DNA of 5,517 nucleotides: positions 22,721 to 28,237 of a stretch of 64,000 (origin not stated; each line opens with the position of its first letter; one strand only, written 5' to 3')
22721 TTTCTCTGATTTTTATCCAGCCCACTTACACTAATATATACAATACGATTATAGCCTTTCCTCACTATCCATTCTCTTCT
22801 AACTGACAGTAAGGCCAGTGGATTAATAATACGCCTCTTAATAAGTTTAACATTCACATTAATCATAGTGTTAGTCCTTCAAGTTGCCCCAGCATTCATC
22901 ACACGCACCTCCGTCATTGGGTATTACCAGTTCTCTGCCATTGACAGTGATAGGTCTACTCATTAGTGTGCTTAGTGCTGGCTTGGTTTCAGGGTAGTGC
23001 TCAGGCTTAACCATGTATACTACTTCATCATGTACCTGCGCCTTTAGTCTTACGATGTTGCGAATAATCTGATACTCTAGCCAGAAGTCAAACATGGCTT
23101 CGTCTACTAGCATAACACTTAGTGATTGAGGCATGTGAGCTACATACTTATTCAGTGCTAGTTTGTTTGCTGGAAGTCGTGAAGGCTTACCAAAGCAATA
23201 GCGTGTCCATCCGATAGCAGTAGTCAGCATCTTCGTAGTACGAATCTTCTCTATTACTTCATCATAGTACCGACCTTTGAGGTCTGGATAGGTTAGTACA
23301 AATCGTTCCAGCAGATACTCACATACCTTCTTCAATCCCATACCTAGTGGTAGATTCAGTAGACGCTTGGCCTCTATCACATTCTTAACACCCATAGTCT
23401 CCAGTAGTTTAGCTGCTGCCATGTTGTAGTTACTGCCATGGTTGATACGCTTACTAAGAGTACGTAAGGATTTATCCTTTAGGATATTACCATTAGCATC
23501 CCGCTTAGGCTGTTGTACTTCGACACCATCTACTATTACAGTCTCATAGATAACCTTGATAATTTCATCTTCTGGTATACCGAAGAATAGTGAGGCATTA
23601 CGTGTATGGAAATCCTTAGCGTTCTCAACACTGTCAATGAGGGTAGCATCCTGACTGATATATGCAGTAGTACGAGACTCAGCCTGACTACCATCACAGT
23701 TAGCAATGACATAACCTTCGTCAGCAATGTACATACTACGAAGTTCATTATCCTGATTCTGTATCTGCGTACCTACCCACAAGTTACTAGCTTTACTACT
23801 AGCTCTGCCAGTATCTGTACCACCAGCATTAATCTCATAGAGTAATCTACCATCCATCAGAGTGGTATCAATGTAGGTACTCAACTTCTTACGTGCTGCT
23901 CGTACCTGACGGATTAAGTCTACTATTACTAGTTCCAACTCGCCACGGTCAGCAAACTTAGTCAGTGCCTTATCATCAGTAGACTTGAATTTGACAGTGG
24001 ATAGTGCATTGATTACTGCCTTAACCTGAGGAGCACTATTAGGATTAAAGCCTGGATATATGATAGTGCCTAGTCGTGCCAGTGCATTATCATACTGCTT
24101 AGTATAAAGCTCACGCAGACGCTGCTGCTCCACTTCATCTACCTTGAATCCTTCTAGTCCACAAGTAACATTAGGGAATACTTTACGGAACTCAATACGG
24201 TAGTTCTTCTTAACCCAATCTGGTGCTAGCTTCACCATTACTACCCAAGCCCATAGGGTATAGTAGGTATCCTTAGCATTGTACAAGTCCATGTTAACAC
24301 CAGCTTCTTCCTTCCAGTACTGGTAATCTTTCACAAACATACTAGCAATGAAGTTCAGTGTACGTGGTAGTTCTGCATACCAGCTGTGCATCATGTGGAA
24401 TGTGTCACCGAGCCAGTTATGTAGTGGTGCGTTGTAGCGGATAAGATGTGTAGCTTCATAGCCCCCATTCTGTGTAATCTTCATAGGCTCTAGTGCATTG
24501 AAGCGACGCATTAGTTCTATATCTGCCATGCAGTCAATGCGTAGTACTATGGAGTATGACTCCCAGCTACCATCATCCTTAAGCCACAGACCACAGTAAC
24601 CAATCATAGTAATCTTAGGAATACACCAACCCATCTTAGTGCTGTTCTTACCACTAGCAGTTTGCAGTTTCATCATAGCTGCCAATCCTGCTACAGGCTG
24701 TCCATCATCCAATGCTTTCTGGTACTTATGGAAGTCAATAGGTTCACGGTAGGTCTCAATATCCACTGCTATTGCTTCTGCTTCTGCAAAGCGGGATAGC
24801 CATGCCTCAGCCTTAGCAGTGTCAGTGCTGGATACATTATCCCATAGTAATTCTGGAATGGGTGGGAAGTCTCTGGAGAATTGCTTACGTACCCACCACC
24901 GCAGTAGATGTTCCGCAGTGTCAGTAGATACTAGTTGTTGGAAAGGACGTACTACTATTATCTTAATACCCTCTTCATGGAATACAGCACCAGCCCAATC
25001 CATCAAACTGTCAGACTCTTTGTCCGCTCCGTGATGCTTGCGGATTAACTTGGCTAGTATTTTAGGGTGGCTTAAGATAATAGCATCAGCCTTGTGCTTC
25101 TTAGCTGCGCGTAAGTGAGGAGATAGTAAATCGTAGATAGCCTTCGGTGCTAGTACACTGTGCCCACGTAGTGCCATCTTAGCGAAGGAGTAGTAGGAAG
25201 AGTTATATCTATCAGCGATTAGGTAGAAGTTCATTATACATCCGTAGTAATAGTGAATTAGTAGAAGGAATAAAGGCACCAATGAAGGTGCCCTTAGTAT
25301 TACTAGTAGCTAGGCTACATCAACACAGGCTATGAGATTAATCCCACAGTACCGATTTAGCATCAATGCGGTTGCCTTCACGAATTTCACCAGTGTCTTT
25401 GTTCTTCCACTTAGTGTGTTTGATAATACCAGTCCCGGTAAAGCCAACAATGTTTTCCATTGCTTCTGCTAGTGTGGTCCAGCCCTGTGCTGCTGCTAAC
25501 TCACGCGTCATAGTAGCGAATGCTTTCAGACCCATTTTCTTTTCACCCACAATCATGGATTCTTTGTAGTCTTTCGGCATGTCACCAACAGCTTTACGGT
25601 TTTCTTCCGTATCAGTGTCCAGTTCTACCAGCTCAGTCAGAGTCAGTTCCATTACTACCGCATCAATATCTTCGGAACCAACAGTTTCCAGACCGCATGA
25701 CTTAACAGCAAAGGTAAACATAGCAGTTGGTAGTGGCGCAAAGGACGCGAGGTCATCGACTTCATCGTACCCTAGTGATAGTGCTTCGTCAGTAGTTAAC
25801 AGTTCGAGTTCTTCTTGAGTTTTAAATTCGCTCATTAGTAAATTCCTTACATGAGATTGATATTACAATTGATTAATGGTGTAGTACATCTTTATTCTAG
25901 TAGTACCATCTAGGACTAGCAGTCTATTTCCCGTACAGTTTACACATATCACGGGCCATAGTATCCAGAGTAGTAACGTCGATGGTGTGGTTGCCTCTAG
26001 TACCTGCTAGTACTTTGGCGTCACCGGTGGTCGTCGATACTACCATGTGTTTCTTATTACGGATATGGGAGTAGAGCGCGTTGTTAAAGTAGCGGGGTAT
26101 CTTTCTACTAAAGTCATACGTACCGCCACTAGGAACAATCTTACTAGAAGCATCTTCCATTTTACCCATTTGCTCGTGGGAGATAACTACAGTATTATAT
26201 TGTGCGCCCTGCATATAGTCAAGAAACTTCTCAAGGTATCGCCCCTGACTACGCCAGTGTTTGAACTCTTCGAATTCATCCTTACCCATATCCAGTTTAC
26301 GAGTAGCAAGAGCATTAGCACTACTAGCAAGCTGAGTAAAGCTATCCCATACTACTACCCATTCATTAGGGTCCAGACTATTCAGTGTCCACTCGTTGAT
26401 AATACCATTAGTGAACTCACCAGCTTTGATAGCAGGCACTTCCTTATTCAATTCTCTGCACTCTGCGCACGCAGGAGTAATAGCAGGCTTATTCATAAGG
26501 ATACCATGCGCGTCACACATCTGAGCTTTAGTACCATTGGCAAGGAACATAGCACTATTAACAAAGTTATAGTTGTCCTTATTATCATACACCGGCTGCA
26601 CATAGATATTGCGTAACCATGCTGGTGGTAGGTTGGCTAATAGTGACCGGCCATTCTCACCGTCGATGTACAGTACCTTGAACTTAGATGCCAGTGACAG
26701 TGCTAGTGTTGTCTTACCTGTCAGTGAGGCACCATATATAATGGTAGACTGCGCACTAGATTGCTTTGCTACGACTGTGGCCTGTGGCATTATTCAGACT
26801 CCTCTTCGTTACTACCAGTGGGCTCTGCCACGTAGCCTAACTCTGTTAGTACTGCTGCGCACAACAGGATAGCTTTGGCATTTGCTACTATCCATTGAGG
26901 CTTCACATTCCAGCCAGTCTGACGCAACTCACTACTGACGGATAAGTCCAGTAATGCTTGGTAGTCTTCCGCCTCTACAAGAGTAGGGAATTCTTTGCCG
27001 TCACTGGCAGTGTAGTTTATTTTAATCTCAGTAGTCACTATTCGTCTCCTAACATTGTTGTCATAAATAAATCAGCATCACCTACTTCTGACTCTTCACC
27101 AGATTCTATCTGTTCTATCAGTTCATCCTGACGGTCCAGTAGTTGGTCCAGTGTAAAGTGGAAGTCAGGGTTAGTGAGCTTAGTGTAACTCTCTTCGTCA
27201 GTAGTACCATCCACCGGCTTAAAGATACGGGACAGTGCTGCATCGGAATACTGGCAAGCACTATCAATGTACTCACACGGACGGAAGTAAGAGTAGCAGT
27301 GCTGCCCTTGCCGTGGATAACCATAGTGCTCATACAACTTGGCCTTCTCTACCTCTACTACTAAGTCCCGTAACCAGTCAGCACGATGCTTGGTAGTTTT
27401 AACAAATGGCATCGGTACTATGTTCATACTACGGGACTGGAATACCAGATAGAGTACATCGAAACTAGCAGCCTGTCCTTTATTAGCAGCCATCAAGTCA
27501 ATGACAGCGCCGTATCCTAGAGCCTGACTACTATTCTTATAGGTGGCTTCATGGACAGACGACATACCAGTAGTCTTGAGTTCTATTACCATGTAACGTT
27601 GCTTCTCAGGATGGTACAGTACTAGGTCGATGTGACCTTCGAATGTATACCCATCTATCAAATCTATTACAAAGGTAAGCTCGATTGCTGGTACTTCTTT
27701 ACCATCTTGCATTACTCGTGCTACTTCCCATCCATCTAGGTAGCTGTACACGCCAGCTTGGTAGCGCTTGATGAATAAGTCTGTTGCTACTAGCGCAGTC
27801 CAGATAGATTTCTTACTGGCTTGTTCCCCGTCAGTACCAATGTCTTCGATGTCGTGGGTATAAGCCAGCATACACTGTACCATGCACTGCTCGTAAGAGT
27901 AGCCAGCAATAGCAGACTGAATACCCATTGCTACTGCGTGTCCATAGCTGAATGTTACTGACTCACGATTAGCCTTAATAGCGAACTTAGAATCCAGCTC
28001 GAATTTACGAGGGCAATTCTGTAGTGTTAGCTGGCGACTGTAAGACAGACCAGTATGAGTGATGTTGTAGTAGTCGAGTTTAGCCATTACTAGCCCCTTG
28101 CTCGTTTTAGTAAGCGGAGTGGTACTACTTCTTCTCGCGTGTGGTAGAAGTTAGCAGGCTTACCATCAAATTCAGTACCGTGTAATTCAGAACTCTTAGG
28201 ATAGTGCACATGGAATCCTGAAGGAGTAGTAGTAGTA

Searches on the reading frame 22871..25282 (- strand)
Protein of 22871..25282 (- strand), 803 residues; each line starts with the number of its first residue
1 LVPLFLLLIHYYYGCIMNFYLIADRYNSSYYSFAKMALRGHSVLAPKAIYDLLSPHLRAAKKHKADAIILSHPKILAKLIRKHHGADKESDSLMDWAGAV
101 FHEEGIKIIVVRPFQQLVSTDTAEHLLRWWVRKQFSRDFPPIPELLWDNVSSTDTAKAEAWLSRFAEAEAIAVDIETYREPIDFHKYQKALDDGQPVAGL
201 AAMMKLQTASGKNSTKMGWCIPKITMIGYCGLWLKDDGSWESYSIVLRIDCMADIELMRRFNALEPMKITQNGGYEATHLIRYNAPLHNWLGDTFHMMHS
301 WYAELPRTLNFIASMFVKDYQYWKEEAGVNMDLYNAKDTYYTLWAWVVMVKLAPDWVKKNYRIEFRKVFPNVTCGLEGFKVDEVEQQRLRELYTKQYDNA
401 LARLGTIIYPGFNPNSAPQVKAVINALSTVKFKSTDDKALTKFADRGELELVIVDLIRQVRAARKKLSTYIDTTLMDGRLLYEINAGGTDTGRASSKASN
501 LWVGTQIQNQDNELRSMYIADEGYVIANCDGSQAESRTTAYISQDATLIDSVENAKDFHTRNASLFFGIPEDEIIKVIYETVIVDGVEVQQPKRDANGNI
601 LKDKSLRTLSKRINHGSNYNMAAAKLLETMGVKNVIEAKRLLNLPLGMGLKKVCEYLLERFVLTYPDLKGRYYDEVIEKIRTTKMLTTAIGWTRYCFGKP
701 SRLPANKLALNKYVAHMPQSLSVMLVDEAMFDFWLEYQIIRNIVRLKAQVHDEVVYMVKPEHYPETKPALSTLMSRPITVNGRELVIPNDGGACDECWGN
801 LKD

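Call 8: search_protein_families(library=phrogs, proteins=[window:22871-25282:-])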
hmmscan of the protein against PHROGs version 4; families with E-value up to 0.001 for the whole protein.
window:22871-25282:- (803 aa): 6 families
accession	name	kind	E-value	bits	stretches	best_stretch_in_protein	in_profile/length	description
phrog_17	-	DNA, RNA and nucleotide metabolism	5.3e-57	194.7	1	61-801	563-1233/1445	DNA polymerase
phrog_2573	-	DNA, RNA and nucleotide metabolism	7.8e-12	46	1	516-774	7-245/336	DNA polymerase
phrog_10285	-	DNA, RNA and nucleotide metabolism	1.3e-07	32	1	508-577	39-108/321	DNA polymerase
phrog_15971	-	DNA, RNA and nucleotide metabolism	4.8e-06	27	1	376-565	19-207/376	DNA polymerase I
phrog_12241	-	DNA, RNA and nucleotide metabolism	6.5e-05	23.1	1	424-501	413-490/502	DNA polymerase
phrog_23226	-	DNA, RNA and nucleotide metabolism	0.00015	21.3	1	472-642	286-452/611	DNA polymerase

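Call 76: search_dna_similar(query=window:22871-25282:-, collection=phages, mode=protein, max_rows=25, max_evalue=1e-10)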
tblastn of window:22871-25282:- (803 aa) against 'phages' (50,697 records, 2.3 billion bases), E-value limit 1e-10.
Records with a match: 49; places in all: 49; records where one place covers at least 80% of the query: 17.
Best place of each record, by identity: <60% 49.
By first word of the organism name: Pseudomonas 17; Arthrobacter 15; Bacteriophage 5; Bacillus 3; Aeromonas 1; EBPR 1; Polaromonas 1; Microcystis 1; Desulfofustis 1; Caulobacter 1; and 3 more.
By host as written in the record: Arthrobacter sp. ATCC 21022 15; Pseudomonas aeruginosa 12; - 9; Bacillus sp. MGK1 2; Aeromonas dhakensis 1; Pseudomonas sp. 1; Psuedomonas aeruginosa 1; Polaromonas sp. 1; and 7 more.
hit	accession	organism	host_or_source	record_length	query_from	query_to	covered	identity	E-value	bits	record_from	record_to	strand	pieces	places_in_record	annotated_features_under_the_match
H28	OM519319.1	Aeromonas phage P5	Aeromonas dhakensis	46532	24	790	96%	43.5%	0e+0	619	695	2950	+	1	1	putative DNA polymerase I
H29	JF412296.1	EBPR podovirus 3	-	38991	39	802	95%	28.8%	7e-79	284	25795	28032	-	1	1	gp30: DNA polymerase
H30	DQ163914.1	Pseudomonas phage 119X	-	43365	60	787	91%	26.8%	2e-58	223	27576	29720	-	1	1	record has no annotation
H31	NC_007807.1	Pseudomonas phage 119X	Pseudomonas aeruginosa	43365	60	787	91%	26.8%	2e-58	223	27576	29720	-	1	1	119X_gp31: DNA polymerase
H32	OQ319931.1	Pseudomonas phage 20Aug470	Pseudomonas aeruginosa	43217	60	787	91%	26.7%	2e-58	223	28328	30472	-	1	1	hypothetical protein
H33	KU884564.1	Pseudomonas phage PaMx43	Pseudomonas aeruginosa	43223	60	787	91%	26.7%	4e-58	221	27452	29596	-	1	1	putative DNA polymerase I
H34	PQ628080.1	Pseudomonas phage Neko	Pseudomonas aeruginosa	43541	60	787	91%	26.6%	2e-58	222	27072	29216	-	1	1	DNA polymerase I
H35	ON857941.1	Pseudomonas phage vB_PaeP_FBPa48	Pseudomonas sp.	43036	60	787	91%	26.6%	3e-58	222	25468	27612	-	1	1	DNA polymerase I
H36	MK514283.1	Pseudomonas phage vB_PaeP_TF17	Psuedomonas aeruginosa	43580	60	787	91%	26.6%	6e-58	221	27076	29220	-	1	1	putative DNA polymerase I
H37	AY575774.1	Pseudomonas phage PaP2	-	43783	60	787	91%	26.6%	6e-58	221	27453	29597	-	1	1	orf31: p31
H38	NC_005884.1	Pseudomonas phage PaP2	Pseudomonas aeruginosa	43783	60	787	91%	26.6%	6e-58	221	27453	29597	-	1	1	DNA polymerase I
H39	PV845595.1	Pseudomonas phage Ph_15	Pseudomonas aeruginosa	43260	60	787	91%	26.6%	8e-58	221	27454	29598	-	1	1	putative DNA polymerase I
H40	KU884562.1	Pseudomonas phage PaMx35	Pseudomonas aeruginosa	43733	60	787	91%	26.6%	1e-57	220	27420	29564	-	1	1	putative DNA polymerase I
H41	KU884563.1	Pseudomonas phage PaMx41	Pseudomonas aeruginosa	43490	60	787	89%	26.8%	7e-53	234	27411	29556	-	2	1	putative DNA polymerase I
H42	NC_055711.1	Pseudomonas phage PaMx41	Pseudomonas aeruginosa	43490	60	787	89%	26.8%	7e-53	234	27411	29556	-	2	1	putative DNA polymerase I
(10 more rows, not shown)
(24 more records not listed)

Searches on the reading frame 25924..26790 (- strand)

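Call 62: search_protein_families(library=phrogs, proteins=[window:25924-26790:-], max_evalue=0.001)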
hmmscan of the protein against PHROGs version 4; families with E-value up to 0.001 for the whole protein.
window:25924-26790:- (288 aa): 3 families
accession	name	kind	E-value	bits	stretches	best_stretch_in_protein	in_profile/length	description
phrog_124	-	DNA, RNA and nucleotide metabolism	9.1e-17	62.5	2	145-268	111-237/382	Sak4-like ssDNA annealing protein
phrog_1366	-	unknown function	0.00019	22.1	1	17-51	18-55/307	-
phrog_97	-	other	0.00071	19.9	0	15-159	75-181/506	UvsX-like recombinase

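Call 77: search_protein_families(library=pfam, proteins=[window:25924-26790:-], max_evalue=0.05)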
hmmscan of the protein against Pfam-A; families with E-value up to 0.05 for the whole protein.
window:25924-26790:- (288 aa): 5 families
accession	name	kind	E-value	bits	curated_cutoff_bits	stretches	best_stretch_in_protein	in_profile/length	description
PF13479.12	AAA_24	-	1.2e-11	45.3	27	1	14-217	3-141/195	AAA domain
PF13173.12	AAA_14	-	0.0064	16.9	27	1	15-69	4-60/129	AAA domain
PF13521.12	AAA_28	-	0.0069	17.1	27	1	17-53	3-38/164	AAA domain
PF13481.12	AAA_25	-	0.0089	16.1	27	0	15-36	35-56/195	AAA domain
PF20172.3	DUF6538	-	0.043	13.9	27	0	221-259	5-38/60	Domain of unknown function (DUF6538)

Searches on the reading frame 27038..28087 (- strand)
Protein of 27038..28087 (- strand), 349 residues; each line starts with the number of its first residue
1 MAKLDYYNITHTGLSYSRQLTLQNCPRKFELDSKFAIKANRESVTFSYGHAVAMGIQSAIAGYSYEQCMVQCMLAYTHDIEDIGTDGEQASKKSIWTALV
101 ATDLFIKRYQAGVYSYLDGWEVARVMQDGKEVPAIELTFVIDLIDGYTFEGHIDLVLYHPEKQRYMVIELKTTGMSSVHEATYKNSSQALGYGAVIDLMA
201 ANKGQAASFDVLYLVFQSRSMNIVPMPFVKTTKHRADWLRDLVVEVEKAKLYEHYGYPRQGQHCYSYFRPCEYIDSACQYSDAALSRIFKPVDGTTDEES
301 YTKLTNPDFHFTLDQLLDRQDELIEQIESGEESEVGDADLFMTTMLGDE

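Call 62: search_protein_families(library=phrogs, proteins=[window:27038-28087:-], max_evalue=0.001)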
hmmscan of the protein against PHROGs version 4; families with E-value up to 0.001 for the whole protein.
window:27038-28087:- (349 aa): 2 families
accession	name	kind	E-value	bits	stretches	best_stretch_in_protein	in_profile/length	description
phrog_69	-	DNA, RNA and nucleotide metabolism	3e-07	30.8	1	5-282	81-327/501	exonuclease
phrog_1706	-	DNA, RNA and nucleotide metabolism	2.5e-06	28.2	1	21-257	54-225/293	CRISPR/Cas system associated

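Call 77: search_protein_families(library=pfam, proteins=[window:27038-28087:-], max_evalue=0.05)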
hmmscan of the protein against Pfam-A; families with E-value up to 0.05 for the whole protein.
window:27038-28087:- (349 aa): 3 families
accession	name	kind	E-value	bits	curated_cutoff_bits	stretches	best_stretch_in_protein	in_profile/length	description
PF12705.13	PDDEXK_1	-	3.9e-10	40.5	22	1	14-274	2-243/247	PD-(D/E)XK nuclease superfamily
PF06250.17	YhcG_C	-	0.01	16.1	32.5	1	152-176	60-84/157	YhcG PDDEXK nuclease domain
PF13588.12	HSDR_N_2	-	0.04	14.4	25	0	150-184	36-70/110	Type I restriction enzyme R protein N terminus (HSDR_N)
